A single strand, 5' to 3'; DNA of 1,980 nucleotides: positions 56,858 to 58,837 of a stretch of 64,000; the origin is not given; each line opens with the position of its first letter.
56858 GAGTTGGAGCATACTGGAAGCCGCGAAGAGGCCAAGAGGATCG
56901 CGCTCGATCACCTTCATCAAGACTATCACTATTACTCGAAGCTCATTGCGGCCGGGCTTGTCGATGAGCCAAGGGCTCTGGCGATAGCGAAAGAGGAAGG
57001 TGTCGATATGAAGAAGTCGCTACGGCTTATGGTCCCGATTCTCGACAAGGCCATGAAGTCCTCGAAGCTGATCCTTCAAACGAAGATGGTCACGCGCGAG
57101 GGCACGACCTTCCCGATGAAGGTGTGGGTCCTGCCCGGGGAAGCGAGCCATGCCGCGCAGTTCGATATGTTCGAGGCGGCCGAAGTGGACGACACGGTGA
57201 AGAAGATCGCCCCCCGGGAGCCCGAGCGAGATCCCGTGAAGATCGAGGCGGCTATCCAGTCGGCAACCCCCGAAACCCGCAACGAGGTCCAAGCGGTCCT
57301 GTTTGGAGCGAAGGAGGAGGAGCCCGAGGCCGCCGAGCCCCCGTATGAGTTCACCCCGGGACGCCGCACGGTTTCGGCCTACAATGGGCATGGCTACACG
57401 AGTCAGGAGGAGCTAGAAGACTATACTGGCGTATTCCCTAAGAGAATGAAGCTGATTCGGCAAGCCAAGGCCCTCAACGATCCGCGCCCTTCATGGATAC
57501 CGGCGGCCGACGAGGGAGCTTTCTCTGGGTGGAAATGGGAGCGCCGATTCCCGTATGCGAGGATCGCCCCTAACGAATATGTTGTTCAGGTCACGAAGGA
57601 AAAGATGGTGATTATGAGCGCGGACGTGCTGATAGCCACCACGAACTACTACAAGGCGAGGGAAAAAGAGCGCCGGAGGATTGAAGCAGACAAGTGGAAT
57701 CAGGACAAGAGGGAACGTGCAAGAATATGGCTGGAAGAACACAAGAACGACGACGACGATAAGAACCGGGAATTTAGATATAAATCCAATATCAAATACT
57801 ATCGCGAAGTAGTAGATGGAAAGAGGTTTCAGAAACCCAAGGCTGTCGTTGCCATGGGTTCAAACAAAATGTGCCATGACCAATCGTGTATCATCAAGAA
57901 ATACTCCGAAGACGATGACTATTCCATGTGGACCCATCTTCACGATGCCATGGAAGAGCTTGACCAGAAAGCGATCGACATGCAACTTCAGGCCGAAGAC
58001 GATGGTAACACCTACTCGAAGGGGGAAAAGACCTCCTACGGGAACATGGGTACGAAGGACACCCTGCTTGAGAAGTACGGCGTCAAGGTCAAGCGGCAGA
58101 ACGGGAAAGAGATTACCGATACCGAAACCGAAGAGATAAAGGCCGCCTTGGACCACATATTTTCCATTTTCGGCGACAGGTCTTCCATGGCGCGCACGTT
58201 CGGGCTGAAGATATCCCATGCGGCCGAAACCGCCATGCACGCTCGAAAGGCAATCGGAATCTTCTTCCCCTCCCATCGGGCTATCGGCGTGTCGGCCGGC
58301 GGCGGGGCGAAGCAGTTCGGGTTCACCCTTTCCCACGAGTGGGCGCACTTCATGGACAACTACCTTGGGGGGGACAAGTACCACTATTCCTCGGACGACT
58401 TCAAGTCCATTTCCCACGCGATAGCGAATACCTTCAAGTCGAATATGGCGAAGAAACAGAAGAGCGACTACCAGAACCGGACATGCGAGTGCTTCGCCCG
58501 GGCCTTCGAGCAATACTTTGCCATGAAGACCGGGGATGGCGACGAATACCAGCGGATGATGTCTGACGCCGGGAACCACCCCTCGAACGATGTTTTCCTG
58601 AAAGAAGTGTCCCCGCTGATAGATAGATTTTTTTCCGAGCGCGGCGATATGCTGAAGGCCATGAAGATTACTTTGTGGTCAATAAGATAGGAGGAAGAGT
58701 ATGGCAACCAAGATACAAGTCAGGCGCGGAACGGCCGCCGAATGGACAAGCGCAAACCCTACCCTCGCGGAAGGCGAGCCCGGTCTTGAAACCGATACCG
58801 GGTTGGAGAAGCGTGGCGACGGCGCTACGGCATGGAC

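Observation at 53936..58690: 1584-aa multi-effector protein combining at least four enzyme-like domains separated by leader-module copies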

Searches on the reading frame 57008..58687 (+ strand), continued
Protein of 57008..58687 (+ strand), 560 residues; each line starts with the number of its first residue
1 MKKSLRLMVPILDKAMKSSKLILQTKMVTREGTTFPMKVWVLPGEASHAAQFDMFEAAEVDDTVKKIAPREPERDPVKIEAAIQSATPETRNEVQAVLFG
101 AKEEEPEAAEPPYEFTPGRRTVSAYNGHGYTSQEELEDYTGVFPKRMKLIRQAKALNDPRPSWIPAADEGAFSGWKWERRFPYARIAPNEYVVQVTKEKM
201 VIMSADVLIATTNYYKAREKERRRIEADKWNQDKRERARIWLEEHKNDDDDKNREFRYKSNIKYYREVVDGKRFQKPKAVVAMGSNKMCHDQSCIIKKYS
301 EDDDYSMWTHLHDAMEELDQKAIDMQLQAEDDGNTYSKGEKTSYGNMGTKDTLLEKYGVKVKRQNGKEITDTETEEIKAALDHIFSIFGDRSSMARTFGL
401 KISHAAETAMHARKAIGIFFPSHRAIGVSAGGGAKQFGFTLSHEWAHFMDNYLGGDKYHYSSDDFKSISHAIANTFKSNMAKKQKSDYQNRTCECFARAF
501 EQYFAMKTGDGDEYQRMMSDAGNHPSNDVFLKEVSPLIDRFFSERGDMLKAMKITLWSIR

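Call 90: find_encoding_contigs(protein=P0332, flank=10000, max_places=2)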
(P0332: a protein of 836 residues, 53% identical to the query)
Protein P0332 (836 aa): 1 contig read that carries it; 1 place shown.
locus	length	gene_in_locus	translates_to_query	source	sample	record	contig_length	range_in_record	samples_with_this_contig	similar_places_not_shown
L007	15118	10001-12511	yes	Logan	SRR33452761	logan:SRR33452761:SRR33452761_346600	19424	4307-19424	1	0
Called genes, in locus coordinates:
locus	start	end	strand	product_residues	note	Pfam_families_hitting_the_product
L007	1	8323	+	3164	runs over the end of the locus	PF05203:Hom_end_hint (faint), PF13403:Hint_2 (faint), PF14528:LAGLIDADG_3 (faint), PF07669:Eco57I (weak), PF14890:Intein_splicing (weak), PF28555:Helicase_dom (weak)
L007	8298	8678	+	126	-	-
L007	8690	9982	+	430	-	-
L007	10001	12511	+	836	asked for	PF18823:InPase, PF18905:DUF5661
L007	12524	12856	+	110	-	-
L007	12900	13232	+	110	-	-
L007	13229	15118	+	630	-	?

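Call 96: find_related_loci(query=A4, collection=genome_contigs, flank=9000)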
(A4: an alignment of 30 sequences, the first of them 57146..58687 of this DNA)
Query A4 (514 aa) in genome_contigs; peptide patterns used: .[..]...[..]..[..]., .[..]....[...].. (x = any residue, [..] = any of these).
101 stretches matched a pattern; 21 encode a relative of the query (tblastn E <= 1e-3); 21 distinct loci.
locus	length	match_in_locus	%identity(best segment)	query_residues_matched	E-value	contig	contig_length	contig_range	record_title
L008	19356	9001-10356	40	21-512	3e-104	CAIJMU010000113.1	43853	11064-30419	MAG: uncultured Spirochaetes bacterium isolate Ja_bin-4832 genome assembly, contig: bin-4832:113/193, whole genome shotg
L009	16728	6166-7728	33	26-510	2e-76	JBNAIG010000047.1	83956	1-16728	MAG: Spirochaetaceae bacterium isolate JB066 k141_84450, whole genome shotgun sequence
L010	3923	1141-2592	34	76-506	1e-74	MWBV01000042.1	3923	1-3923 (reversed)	MAG: Candidatus Diapherotrites archaeon ADurb.Bin253 BWY36_contig000042, whole genome shotgun sequence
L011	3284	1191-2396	36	88-502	3e-70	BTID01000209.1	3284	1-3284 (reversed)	MAG: Termitinemataceae bacterium Ta2F DNA, sequence209, whole genome shotgun sequence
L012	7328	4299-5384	35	100-507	1e-63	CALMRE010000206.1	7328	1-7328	MAG TPA_asm: uncultured bacterium isolate SRR8868559_bin.180_CONCOCT_v1.1_MAG genome assembly, contig: ERZ1645192.8792,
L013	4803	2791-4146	33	26-506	5e-63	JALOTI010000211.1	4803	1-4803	MAG: Leptospira sp. isolate Prado229 scaffold_51562, whole genome shotgun sequence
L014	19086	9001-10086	35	100-507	9e-63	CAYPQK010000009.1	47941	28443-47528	MAG TPA_asm: uncultured Spirochaetales bacterium isolate binchicken_co220_184 genome assembly, contig: NODE_364_length_4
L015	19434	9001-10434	33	26-506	8e-63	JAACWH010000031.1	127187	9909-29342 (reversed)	MAG: Leptospira sp. isolate CG_2015-01t_35_69 CG_2015-01t_curated_scaffold_159, whole genome shotgun sequence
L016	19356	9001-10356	34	26-506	1e-61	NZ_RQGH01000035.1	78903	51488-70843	Leptospira jelokensis strain 201702451 contig_0015, whole genome shotgun sequence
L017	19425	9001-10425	29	41-498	3e-47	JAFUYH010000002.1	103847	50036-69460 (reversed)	MAG: Treponema sp. isolate RGIG4936 Roe_deer_Rumen-3__c308, whole genome shotgun sequence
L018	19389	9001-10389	29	53-503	1e-46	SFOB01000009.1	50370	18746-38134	MAG: Treponema sp. isolate W3P1.029 Contig52, whole genome shotgun sequence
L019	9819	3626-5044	28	41-496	3e-45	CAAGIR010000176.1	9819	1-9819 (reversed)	MAG TPA_asm: Spirochaetia bacterium, isolate HGM23199, WGS project CAAGIR010000000 data, contig: SRS476289_53_k119_19413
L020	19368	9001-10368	28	55-498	5e-46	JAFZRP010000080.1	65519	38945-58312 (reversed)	MAG: Treponema sp. isolate RGIG8034 Water_buffalos_Rumen-1__c772475, whole genome shotgun sequence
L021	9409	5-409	59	378-511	5e-45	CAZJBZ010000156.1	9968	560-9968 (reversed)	MAG TPA_asm: uncultured Spirochaetales bacterium isolate SRP141376_co4_201 genome assembly, contig: NODE_11136_length_99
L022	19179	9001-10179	29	90-513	5e-44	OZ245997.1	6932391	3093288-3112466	MAG: Putridiphycobacter sp. isolate 93b65e7c-df33-47fe-a13d-f2a40af56898 genome assembly, chromosome: 1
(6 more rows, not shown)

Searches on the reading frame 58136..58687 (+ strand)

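Call 20: search_protein_families(library=pfam, proteins=[window:58136-58687:+], max_evalue=10)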
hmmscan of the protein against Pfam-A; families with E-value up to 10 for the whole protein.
window:58136-58687:+ (184 aa): 4 families
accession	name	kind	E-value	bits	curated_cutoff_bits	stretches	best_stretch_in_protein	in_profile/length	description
PF18796.6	LPD1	-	0.00038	20.9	27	1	105-132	2-29/78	Large polyvalent protein-associated domain 1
PF20573.4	DUF6782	-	0.041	13.6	27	1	35-72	64-101/241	Putative metallopeptidase family (DUF6782)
PF07737.17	ATLF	-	0.049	13.8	27.4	1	63-130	113-172/193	Anthrax toxin lethal factor, N- and C-terminal domain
PF16057.10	DUF4800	-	0.058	13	28.8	1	63-116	97-149/254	Domain of unknown function (DUF4800)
